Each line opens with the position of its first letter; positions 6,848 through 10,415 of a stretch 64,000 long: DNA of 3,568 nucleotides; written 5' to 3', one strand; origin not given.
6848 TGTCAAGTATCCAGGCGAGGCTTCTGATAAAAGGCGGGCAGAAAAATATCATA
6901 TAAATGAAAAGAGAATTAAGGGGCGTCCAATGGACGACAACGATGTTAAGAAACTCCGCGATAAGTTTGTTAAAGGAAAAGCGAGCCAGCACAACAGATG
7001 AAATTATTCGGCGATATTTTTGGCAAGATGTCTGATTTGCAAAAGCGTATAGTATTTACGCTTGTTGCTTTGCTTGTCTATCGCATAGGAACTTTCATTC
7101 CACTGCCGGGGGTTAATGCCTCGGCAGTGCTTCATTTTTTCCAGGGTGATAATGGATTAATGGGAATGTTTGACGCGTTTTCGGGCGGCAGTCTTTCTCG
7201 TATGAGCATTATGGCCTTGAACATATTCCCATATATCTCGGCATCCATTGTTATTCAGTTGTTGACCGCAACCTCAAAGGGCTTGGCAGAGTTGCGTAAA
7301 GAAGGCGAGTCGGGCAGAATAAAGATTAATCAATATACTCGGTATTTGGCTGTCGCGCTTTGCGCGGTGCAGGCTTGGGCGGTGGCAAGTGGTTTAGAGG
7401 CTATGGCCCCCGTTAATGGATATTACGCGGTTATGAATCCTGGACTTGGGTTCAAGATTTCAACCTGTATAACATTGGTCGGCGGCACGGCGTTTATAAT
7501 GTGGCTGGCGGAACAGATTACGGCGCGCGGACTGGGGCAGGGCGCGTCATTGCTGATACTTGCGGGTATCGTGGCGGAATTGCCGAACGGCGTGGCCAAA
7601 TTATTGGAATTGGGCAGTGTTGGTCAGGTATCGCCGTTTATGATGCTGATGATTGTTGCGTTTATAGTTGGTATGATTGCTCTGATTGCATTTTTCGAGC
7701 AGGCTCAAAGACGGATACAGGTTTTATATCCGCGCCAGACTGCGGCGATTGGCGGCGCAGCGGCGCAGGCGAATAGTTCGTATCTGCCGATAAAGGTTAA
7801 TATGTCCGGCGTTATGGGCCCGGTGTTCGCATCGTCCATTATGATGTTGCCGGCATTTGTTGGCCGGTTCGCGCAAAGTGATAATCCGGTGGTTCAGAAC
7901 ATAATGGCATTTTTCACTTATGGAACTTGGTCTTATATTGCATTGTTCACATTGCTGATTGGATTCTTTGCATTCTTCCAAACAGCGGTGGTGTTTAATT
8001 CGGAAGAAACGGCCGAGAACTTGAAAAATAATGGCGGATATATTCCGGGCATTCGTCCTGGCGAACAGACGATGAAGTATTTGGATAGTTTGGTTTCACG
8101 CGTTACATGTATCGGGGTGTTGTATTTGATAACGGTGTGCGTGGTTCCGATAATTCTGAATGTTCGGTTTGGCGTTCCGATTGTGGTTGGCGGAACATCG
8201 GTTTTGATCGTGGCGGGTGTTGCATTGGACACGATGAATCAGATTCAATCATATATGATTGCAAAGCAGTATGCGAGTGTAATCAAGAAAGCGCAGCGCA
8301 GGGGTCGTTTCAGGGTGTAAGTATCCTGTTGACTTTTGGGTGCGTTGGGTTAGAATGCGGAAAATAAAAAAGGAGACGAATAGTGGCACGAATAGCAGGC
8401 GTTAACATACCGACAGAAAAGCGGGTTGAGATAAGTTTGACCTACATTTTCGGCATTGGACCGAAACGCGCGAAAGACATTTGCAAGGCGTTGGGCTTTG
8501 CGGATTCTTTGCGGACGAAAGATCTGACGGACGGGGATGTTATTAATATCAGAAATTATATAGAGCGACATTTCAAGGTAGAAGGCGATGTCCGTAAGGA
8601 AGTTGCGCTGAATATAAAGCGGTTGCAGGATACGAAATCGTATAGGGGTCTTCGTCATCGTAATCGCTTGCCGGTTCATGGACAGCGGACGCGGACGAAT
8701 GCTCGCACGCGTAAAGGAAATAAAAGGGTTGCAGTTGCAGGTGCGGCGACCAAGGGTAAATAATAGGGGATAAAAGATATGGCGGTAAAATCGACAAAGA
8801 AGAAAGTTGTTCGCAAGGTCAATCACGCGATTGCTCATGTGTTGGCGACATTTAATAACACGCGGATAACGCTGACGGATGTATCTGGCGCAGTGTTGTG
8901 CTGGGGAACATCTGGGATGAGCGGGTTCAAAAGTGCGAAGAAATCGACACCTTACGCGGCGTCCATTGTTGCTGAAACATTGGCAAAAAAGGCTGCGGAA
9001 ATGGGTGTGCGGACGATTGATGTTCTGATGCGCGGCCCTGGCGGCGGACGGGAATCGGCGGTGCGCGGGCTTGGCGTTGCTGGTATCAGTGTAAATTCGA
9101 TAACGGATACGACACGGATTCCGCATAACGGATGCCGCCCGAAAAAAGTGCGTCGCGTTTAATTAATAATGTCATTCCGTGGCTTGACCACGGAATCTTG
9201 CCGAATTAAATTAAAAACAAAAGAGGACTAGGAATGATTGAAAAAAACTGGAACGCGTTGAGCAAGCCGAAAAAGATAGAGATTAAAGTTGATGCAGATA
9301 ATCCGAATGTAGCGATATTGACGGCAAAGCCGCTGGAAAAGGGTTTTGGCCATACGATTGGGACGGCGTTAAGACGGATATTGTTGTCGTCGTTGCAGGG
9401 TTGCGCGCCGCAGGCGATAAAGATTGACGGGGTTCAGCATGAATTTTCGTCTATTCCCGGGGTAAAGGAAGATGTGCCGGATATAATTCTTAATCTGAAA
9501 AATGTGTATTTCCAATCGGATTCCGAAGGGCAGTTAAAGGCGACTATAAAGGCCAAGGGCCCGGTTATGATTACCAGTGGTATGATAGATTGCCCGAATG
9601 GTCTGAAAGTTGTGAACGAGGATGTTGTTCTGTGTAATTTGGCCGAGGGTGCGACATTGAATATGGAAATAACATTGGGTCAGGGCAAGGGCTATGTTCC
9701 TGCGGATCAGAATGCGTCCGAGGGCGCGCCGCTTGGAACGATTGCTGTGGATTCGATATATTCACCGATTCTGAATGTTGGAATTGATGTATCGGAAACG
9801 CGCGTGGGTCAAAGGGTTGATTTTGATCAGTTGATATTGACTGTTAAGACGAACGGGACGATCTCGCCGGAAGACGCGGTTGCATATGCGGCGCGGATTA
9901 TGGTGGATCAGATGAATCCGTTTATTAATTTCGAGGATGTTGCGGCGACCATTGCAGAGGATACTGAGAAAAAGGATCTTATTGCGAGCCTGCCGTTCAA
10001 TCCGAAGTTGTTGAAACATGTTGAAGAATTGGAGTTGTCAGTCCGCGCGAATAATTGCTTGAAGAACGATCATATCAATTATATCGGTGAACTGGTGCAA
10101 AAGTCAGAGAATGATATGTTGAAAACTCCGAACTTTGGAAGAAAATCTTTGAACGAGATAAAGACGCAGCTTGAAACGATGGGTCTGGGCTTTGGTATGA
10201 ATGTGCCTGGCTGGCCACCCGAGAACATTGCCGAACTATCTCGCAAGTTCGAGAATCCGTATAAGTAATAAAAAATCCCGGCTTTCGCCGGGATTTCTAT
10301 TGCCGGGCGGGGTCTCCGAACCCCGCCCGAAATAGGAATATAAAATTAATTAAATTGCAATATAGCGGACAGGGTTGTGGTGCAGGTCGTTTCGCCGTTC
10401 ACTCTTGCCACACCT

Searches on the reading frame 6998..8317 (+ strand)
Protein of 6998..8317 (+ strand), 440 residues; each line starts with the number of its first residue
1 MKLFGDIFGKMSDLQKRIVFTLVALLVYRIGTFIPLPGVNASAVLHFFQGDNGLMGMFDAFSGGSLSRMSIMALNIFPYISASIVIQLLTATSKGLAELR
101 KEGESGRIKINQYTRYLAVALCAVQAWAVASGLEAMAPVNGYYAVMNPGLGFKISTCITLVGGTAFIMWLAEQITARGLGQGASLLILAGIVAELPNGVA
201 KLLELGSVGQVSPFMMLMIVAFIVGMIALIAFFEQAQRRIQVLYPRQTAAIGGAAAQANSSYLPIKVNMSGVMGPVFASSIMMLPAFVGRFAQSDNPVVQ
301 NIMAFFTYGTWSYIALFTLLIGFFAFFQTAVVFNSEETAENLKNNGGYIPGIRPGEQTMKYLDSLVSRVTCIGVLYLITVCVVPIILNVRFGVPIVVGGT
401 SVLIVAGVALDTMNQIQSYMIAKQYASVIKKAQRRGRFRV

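Call 18: search_protein_families(library=ncbifam, proteins=[window:6998-8317:+])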
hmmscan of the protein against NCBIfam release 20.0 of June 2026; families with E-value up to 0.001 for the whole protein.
window:6998-8317:+ (440 aa): 3 families
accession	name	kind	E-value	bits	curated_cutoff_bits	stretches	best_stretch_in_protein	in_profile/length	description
TIGR00967.1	3a0501s007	equivalog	6.7e-107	357.9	253.6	1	16-425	2-414/414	preprotein translocase subunit SecY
NF009082.0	PRK12417.1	equivalog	4e-50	170.6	353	1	14-431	12-404/406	accessory Sec system protein translocase subunit SecY2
TIGR02920.1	acc_sec_Y2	equivalog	7e-49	166.7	249.6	1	15-429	3-395/395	accessory Sec system protein translocase subunit SecY2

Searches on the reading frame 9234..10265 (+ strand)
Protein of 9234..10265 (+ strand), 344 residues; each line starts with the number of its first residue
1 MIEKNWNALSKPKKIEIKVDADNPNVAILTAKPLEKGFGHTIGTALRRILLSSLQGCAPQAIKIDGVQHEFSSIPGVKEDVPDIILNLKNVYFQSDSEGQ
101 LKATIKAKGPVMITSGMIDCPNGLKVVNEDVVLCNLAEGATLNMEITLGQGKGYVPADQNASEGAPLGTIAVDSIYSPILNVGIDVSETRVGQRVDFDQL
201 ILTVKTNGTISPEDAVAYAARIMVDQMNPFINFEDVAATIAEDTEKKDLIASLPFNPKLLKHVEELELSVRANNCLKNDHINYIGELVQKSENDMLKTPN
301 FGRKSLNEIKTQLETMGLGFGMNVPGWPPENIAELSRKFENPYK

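Call 18: search_protein_families(library=ncbifam, proteins=[window:9234-10265:+])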
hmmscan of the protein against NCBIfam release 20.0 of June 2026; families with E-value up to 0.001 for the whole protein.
window:9234-10265:+ (344 aa): 10 families
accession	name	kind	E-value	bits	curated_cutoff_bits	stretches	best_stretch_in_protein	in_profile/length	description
NF003513.0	PRK05182.1-2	equivalog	3e-138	460.4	302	1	1-341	1-336/338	DNA-directed RNA polymerase subunit alpha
NF003519.0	PRK05182.2-5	equivalog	2.3e-109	365.2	277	1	8-323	3-317/320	DNA-directed RNA polymerase subunit alpha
TIGR02027.1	rpoA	equivalog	3.7e-105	351.4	227.8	1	27-323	2-298/298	DNA-directed RNA polymerase subunit alpha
NF003515.0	PRK05182.2-1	equivalog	6.3e-95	318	406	1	10-320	5-310/314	DNA-directed RNA polymerase subunit alpha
NF003516.0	PRK05182.2-2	equivalog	7.6e-90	301.3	353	1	13-318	7-305/315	DNA-directed RNA polymerase subunit alpha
NF003514.0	PRK05182.1-4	equivalog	6.4e-88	294.6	434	1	29-334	21-322/338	DNA-directed RNA polymerase subunit alpha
NF003517.0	PRK05182.2-3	equivalog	6.3e-84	281.9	356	1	16-338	13-333/344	DNA-directed RNA polymerase subunit alpha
NF003518.0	PRK05182.2-4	equivalog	3.7e-83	279.3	523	1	17-320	10-308/312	DNA-directed RNA polymerase subunit alpha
NF001988.0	PRK00783.1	equivalog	0.00017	21.3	153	0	191-232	218-259/266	DNA-directed RNA polymerase subunit D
NF005841.0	PRK07758.1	equivalog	0.00055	20.2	115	0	268-320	42-94/95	hypothetical protein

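Call 22: list_cluster_members(proteins=[window:9234-10265:+, window:6998-8317:+, window:8779-9159:+, window:4094-4489:+, window:3762-4061:+, window:5073-5423:+, window:2485-2856:+])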
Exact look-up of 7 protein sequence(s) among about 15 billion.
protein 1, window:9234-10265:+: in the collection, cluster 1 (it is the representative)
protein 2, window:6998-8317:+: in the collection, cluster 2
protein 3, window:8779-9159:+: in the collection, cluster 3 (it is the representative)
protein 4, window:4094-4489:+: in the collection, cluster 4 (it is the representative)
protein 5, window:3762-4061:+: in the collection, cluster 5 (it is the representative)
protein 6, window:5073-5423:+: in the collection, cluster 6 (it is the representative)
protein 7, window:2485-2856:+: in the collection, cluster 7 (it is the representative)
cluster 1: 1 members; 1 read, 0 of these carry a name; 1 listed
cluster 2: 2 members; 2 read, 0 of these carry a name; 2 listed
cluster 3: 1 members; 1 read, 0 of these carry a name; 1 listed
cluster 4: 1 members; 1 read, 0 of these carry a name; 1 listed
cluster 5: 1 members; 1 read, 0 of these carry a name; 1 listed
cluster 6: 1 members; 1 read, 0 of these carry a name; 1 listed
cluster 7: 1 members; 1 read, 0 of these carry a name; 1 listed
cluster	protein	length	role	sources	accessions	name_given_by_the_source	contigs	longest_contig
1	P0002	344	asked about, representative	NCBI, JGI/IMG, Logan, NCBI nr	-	-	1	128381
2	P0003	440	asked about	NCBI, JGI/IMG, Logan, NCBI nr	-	-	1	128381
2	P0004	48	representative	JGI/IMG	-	-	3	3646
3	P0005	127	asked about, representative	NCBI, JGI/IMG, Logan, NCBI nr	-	-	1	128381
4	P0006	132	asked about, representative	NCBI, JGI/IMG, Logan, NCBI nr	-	-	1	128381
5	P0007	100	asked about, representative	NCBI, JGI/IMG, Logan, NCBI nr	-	-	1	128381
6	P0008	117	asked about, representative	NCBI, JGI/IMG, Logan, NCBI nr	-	-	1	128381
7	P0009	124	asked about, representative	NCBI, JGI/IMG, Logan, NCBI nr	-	-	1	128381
